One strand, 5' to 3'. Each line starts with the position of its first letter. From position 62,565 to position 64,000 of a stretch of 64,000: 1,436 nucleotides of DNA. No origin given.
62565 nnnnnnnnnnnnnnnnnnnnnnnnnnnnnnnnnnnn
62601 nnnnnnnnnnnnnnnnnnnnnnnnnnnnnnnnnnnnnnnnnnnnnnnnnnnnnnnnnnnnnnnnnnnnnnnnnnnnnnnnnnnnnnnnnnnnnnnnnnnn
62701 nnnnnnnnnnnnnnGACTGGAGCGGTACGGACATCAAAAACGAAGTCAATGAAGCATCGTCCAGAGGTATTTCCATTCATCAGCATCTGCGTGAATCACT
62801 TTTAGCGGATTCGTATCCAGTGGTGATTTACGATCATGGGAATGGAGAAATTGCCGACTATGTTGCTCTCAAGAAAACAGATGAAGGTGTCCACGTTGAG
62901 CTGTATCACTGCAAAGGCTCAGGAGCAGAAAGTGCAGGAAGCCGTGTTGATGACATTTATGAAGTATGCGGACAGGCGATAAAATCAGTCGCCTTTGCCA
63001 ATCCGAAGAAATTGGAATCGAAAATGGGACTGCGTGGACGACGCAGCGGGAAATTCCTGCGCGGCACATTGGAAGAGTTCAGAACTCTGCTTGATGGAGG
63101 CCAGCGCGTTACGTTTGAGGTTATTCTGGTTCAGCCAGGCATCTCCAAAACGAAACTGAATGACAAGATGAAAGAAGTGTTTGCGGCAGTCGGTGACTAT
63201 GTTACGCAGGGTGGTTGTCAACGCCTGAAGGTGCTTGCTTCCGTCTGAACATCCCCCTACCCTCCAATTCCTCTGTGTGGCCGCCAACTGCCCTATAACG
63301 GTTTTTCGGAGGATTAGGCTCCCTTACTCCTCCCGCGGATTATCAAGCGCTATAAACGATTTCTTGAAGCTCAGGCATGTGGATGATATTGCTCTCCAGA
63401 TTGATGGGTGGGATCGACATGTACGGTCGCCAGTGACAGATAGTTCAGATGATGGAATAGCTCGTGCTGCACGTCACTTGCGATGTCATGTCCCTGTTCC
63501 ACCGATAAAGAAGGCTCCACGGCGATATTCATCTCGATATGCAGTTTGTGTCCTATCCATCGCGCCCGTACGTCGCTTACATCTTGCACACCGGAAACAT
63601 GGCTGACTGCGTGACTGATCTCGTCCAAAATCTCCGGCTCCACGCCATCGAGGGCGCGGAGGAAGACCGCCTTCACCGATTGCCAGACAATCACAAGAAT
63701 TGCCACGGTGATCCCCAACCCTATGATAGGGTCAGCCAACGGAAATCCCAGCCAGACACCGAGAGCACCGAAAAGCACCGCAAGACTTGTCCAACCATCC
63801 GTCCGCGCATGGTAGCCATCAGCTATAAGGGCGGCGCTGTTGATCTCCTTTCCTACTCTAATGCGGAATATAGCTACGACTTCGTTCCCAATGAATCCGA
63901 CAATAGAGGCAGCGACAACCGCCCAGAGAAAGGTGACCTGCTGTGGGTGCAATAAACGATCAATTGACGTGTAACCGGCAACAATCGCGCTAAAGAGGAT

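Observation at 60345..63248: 967-aa SF2 helicase fused to ~560 aa of unrecognised sequence ending in a nuclease-like core: candidate single-gene defence module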

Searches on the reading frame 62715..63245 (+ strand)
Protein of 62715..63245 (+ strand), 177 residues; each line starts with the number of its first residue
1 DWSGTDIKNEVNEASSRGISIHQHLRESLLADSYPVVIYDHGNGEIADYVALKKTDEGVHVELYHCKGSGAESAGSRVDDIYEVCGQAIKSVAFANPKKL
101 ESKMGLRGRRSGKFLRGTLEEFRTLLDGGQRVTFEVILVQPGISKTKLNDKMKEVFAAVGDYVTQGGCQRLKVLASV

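Call 75: predict_structure(alignment_id=A6)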
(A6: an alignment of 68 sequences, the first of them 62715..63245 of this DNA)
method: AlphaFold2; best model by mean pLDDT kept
length: 177 residues; sequences in the alignment: 68
mean_pLDDT: 96.4   pTM: 0.92
mean pLDDT of the five models: 96.4, 96.3, 96.2, 95.7, 95.4
residues with pLDDT >= 90: 169; 70-90: 8; 50-70: 0; < 50: 0
segments of 3 or more residues with pLDDT < 50: none
pLDDT, mean of each block of 10 residues (from residue 1): 97 97 98 97 96 97 98 96 96 97 89 92 95 98 97 98 98 98
secondary structure, 60 per line:
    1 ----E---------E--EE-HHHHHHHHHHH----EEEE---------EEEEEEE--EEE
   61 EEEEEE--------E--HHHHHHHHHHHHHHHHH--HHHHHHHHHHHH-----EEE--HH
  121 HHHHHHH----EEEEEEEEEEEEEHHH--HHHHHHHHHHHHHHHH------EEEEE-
elements in order: H21-31 E36-39 E49-55 E58-66 H78-94 H97-108 E114-116 H119-127 E132-144 H150-165 E172-176

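Call 77: fold_search(model_id=the predicted structure, library=pdb)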
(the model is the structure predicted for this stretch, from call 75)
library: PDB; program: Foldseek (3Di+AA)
matches with E <= 10: 916; with E <= 0.001: 0
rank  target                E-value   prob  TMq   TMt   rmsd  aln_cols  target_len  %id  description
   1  2fok_A                1.7e-03  1.00  0.47  0.18   4.8       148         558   10  STRUCTURE OF RESTRICTION ENDONUCLEASE FOKI (released 1998-06-17)
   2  2fok_B                3.9e-03  1.00  0.47  0.17   4.9       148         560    9  STRUCTURE OF RESTRICTION ENDONUCLEASE FOKI (released 1998-06-17)
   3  1fok_A                4.4e-03  0.99  0.45  0.17   5.3       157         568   11  STRUCTURE OF RESTRICTION ENDONUCLEASE FOKI BOUND TO DNA (released 1997-12-03)
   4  3age_B                4.7e-03  0.92  0.28  0.13   8.7       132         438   16  Crystal structure of Mglu in its L-glutamate binding form in the presence of 4.3M NaCl (released 2011-04-13)
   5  3iha_B                6.9e-03  0.85  0.27  0.13   8.4       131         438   13  Crystal Structure Analysis of Mglu in its glutamate form (released 2010-01-19)
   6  3ihb_A                9.5e-03  0.77  0.26  0.12   9.3       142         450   12  Crystal Structure Analysis of Mglu in its tris and glutamate form (released 2010-01-19)
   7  9nxx_D                1.2e-02  0.41  0.29  0.17   9.0       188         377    9  LmuA_conformation 1 (released 2025-12-17)
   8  3agd_B                1.4e-02  0.63  0.23  0.12   9.2       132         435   11  Crystal structure of Mglu in its native form in the presence of 4.3M NaCl (released 2011-04-13)
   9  3ih9_A                2.6e-02  0.23  0.22  0.12  14.3       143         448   14  Crystal Structure Analysis of Mglu in its tris form (released 2010-01-19)
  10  3ih8_B                3.4e-02  0.77  0.26  0.13   8.2       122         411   14  Crystal Structure Analysis of Mglu in its native form (released 2010-01-19)
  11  4dav_A                7.3e-02  0.38  0.32  0.26   7.6       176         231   11  The structure of Pyrococcus Furiosus SfsA in complex with DNA (released 2014-10-01)
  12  4f0p_A                1.0e-01  0.28  0.29  0.14   8.0       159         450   12  MspJI Restriction Endonuclease - P31 Form (released 2012-08-08)
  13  9ez7_A                1.2e-01  0.09  0.22  0.08  12.0       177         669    8  BsmI (Nicking top mutant) crystallized with Ca2+ and cognate dsDNA (released 2025-04-02)
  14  9ez5_A                1.3e-01  0.15  0.26  0.10   8.7       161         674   12  BsmI (Inactive) crystallized with Mg2+ and cognate dsDNA (released 2025-04-02)
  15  6wan_F                1.7e-01  0.18  0.27  0.13  10.3       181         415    7  Structure of Acinetobacter baumannii Cap4 SAVED/CARF-domain containing receptor with the cyclic trinucleotide 3'3'3'-c (released 2020-06-17)
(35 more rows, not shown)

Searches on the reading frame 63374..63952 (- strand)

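Call 44: search_protein_families(library=pfam, proteins=[window:63374-63952:-], max_evalue=0.01)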
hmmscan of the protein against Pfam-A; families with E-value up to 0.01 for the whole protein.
window:63374-63952:- (193 aa): 2 families
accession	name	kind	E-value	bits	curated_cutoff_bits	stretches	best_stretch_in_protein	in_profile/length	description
PF01545.26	Cation_efflux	-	3.6e-17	63.2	26.6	1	2-96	96-193/198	Cation efflux family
PF16916.11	ZT_dimer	-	5.2e-17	62.1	26.7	1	105-181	2-77/78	Dimerisation domain of Zinc Transporter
